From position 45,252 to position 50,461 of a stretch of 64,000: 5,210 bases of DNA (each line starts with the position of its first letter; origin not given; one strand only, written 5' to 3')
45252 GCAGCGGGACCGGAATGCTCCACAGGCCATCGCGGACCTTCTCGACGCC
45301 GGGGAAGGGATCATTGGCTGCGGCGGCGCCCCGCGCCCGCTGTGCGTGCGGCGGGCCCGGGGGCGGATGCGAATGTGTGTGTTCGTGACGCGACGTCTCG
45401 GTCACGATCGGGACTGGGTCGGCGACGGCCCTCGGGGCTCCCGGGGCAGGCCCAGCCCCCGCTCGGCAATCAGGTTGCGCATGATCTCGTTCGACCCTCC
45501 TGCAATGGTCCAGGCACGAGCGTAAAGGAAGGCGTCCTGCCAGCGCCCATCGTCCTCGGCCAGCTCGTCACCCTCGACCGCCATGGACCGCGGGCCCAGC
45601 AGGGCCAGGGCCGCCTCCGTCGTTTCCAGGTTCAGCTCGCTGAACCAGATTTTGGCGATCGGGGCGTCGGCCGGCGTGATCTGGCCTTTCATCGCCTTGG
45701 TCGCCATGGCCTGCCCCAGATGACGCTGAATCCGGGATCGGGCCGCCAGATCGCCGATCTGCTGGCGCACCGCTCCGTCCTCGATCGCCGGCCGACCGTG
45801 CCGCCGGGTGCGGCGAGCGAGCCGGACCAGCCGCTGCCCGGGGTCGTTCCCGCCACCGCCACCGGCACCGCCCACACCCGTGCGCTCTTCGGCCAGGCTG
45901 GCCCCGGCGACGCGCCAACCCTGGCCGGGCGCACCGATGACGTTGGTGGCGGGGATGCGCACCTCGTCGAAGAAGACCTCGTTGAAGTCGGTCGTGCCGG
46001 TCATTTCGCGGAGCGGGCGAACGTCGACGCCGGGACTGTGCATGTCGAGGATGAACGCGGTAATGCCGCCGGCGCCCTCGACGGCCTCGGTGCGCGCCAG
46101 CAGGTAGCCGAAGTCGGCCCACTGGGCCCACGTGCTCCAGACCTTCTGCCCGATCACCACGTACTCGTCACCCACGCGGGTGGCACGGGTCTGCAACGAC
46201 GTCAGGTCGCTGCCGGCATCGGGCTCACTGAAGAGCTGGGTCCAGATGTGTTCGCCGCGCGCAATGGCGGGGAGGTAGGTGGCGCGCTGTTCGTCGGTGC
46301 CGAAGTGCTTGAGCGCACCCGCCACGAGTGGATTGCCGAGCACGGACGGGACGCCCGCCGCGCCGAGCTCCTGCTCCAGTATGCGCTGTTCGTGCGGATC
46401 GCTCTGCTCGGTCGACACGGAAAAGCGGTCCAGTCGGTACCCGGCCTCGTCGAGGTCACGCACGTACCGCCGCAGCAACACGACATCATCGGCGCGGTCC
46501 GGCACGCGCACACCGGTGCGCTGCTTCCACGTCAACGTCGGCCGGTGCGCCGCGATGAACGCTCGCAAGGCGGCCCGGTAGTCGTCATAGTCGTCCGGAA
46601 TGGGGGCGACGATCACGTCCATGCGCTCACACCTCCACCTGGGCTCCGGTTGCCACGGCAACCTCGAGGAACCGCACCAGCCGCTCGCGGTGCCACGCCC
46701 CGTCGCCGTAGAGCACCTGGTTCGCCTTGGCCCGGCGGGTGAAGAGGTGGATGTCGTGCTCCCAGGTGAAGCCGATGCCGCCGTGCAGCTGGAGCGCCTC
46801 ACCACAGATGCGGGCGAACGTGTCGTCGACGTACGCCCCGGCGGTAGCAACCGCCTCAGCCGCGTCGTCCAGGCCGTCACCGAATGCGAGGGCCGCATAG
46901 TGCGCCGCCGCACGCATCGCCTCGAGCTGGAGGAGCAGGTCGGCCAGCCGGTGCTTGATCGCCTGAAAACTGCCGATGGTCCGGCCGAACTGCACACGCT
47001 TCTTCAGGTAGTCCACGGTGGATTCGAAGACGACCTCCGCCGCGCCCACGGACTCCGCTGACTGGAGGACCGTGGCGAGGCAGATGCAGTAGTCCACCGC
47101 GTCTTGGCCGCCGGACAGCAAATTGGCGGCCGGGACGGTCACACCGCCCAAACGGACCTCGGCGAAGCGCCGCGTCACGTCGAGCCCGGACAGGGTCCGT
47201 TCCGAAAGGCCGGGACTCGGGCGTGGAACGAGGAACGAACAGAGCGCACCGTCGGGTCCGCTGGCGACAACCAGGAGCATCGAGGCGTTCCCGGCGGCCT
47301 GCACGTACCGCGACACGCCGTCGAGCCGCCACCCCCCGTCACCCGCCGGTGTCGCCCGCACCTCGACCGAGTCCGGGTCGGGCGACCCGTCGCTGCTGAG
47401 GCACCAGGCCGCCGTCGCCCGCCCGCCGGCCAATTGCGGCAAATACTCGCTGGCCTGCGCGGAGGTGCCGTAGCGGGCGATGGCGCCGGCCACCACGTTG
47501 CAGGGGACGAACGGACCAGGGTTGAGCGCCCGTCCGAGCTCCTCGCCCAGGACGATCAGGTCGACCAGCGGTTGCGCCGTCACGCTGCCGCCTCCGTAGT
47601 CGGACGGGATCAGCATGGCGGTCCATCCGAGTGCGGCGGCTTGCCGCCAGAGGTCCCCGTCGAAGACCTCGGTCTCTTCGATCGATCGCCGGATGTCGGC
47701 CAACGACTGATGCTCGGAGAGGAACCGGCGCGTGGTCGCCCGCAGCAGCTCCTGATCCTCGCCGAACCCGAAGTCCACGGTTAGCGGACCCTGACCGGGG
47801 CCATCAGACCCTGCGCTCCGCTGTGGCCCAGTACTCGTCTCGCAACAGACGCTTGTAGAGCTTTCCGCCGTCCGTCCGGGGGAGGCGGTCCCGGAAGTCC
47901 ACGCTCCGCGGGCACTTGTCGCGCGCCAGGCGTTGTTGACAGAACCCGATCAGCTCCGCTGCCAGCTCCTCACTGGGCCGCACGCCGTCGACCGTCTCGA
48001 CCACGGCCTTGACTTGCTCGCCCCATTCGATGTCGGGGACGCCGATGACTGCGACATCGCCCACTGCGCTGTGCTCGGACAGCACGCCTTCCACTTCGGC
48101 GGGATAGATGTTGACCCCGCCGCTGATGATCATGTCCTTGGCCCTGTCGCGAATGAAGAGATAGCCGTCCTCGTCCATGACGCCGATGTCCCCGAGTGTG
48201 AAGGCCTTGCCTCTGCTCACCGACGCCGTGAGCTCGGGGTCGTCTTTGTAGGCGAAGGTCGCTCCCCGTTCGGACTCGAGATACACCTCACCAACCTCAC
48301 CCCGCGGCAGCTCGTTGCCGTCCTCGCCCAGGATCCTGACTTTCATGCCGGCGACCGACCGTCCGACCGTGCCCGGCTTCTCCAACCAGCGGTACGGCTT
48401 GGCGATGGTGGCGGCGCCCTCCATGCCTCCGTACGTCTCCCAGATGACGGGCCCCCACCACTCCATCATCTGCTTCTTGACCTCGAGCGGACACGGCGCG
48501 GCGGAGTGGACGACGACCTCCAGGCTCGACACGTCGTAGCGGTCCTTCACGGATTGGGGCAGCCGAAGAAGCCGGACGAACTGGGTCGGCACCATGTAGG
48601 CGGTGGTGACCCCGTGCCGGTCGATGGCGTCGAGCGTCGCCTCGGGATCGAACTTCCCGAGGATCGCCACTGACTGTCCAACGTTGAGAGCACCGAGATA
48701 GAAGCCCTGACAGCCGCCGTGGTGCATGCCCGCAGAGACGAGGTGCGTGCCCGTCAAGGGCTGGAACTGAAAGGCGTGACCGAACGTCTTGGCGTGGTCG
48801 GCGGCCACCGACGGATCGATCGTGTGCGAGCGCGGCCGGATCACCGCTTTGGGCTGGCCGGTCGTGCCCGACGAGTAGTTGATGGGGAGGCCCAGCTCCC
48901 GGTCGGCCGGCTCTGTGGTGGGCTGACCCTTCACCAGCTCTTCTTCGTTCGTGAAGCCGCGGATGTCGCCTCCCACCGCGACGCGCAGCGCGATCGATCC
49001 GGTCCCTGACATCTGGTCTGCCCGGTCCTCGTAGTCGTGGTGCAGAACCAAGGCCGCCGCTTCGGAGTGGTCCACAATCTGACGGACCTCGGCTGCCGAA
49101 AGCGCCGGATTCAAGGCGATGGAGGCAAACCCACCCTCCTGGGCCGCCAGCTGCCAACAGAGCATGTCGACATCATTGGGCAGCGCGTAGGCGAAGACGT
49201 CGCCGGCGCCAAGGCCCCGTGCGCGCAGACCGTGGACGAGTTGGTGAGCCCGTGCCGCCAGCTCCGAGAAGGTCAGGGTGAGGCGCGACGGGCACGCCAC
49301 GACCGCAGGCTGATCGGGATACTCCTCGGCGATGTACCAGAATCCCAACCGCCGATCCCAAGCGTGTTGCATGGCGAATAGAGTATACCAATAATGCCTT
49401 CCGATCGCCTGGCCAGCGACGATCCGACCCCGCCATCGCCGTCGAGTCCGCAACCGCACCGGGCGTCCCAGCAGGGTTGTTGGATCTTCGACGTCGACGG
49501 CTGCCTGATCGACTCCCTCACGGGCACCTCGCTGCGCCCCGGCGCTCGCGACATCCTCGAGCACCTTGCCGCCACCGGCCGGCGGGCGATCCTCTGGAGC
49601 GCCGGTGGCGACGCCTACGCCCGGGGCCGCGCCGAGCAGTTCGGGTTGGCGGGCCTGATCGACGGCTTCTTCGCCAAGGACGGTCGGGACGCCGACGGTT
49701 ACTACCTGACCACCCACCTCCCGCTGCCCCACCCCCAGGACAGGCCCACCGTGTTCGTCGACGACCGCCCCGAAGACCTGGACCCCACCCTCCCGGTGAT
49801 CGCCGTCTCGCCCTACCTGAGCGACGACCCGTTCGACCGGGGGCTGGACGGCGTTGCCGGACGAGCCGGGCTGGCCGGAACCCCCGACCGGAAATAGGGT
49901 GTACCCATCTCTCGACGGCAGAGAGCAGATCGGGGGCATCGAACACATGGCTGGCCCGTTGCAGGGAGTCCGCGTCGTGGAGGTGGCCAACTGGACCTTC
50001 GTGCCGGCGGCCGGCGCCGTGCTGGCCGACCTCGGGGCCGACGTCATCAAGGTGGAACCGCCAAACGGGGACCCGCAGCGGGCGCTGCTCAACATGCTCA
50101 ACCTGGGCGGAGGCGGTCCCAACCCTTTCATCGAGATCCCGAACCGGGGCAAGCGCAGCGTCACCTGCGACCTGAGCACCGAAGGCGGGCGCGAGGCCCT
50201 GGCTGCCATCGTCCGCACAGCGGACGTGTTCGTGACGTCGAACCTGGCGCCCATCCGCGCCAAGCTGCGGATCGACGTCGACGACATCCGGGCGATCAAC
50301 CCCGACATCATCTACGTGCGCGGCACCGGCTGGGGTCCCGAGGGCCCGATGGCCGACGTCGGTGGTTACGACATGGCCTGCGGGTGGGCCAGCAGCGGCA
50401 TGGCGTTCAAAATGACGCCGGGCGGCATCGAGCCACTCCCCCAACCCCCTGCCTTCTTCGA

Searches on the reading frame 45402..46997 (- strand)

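Call 11: search_protein_families(library=pfam, proteins=[window:45402-46997:-], max_evalue=0.00001)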
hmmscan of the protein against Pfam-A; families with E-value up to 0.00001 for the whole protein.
window:45402-46997:- (531 aa): 3 families
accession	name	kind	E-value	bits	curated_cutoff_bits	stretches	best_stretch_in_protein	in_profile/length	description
PF00441.29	Acyl-CoA_dh_1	-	1.3e-25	90.7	22.4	1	358-514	1-149/150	Acyl-CoA dehydrogenase, C-terminal domain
PF02770.24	Acyl-CoA_dh_M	-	3.4e-18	66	33.3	1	256-346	4-97/97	Acyl-CoA dehydrogenase, middle domain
PF02771.21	Acyl-CoA_dh_N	-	5e-06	27.3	22.9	0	201-249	61-113/113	Acyl-CoA dehydrogenase, N-terminal domain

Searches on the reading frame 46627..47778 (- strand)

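Call 11: search_protein_families(library=pfam, proteins=[window:46627-47778:-], max_evalue=0.00001)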
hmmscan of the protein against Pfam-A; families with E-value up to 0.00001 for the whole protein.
window:46627-47778:- (383 aa): 3 families
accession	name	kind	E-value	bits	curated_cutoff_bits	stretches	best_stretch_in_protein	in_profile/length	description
PF00441.29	Acyl-CoA_dh_1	-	7.9e-26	91.4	22.4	1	239-370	18-148/150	Acyl-CoA dehydrogenase, C-terminal domain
PF02771.21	Acyl-CoA_dh_N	-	1.1e-20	74.6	22.9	1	7-119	2-112/113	Acyl-CoA dehydrogenase, N-terminal domain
PF08028.16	Acyl-CoA_dh_2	-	1.9e-06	28.6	22.7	1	239-352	3-125/134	Acyl-CoA dehydrogenase, C-terminal domain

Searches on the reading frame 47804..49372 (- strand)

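Call 55: search_protein_families(library=ncbifam, proteins=[window:47804-49372:-], max_evalue=1e-10)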
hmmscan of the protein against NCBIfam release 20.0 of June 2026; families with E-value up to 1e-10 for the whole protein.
window:47804-49372:- (522 aa): 88 families (the best 25 are shown)
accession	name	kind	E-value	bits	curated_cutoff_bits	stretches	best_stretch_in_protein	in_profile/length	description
NF038341.1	ligase_FadD4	exception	3.7e-136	454.5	850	1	19-514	9-504/506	fatty-acid--CoA ligase FadD4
NF009071.0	PRK12406.1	subfamily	1.2e-129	433.1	701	1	33-521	13-509/510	acyl-CoA synthetase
NF009929.0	PRK13390.1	equivalog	3.1e-113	378.8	951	1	17-511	9-501/501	acyl-CoA synthetase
NF004837.0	PRK06187.1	subfamily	4.9e-92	308.9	476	1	15-520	18-528/531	long-chain-fatty-acid--CoA ligase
NF006182.0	PRK08316.1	subfamily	1.3e-80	271.4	663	1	15-517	21-520/523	fatty acyl-CoA synthetase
NF004797.0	PRK06145.1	equivalog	1.5e-72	244.6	850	1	13-514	10-495/499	acyl-CoA synthetase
NF005676.0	PRK07470.1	equivalog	2.6e-68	230.9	774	1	15-515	30-530/544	acyl-CoA synthetase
NF009233.0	PRK12583.1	subfamily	1.2e-66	225.3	832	1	161-513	203-549/558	fatty acid CoA ligase family protein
NF005859.1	PRK07788.1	exception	4.7e-66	223.5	875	1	16-512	69-556/560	long-chain-fatty-acid--CoA ligase FadD2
NF005702.0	PRK07514.1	subfamily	3.4e-65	220.3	558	1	23-516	20-502/506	malonyl-CoA synthase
NF005801.1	PRK07656.1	equivalog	1e-63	215.8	657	1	14-511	10-500/500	FadD3 family acyl-CoA ligase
NF052269.1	Staph_lig_FadD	equivalog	1.2e-63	215.1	650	1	20-510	15-489/499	long-chain-fatty-acid--CoA ligase FadD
NF009921.1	PRK13382.1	exception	7.4e-62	209.8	850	1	10-510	41-528/529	acyl-CoA ligase FadD12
NF038344.1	bile_CoA_BaiB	exception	2e-61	207.9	650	1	13-511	24-499/504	bile acid--CoA ligase BaiB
NF005863.0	PRK07798.1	subfamily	4.1e-61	207.1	543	1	14-505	13-522/540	acyl-CoA synthetase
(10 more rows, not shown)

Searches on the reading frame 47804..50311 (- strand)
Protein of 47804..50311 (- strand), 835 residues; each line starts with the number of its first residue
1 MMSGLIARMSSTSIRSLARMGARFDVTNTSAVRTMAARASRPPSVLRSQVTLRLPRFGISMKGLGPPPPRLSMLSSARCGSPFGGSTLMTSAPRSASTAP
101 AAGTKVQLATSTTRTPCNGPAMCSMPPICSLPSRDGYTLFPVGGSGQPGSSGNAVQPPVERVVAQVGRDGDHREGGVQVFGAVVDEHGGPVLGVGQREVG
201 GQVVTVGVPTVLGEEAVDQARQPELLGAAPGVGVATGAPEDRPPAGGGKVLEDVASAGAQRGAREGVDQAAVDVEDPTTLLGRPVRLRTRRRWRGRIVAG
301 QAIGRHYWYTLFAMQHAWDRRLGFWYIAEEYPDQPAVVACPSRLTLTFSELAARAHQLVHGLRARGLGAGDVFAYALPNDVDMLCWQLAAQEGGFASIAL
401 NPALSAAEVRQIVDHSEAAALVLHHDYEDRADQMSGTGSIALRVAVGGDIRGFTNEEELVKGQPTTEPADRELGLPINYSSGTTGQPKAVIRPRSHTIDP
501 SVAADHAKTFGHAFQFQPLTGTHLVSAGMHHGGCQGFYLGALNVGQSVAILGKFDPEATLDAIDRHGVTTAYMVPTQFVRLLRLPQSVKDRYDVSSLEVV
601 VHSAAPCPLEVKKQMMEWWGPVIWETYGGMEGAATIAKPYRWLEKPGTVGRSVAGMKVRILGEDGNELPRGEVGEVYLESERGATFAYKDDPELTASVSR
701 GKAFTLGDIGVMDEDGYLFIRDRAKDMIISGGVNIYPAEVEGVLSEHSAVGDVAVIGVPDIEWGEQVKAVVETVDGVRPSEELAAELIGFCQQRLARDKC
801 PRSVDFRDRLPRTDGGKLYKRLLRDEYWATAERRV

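Call 11: search_protein_families(library=pfam, proteins=[window:47804-50311:-], max_evalue=0.00001)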
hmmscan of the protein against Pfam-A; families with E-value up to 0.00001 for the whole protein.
window:47804-50311:- (835 aa): 2 families
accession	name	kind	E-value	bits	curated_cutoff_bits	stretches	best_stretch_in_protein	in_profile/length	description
PF00501.34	AMP-binding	-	2.1e-56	191.9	29.9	1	327-680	4-376/384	AMP-binding enzyme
PF13193.12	AMP-binding_C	-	9.6e-17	62.1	24.5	1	739-817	1-76/76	AMP-binding enzyme C-terminal domain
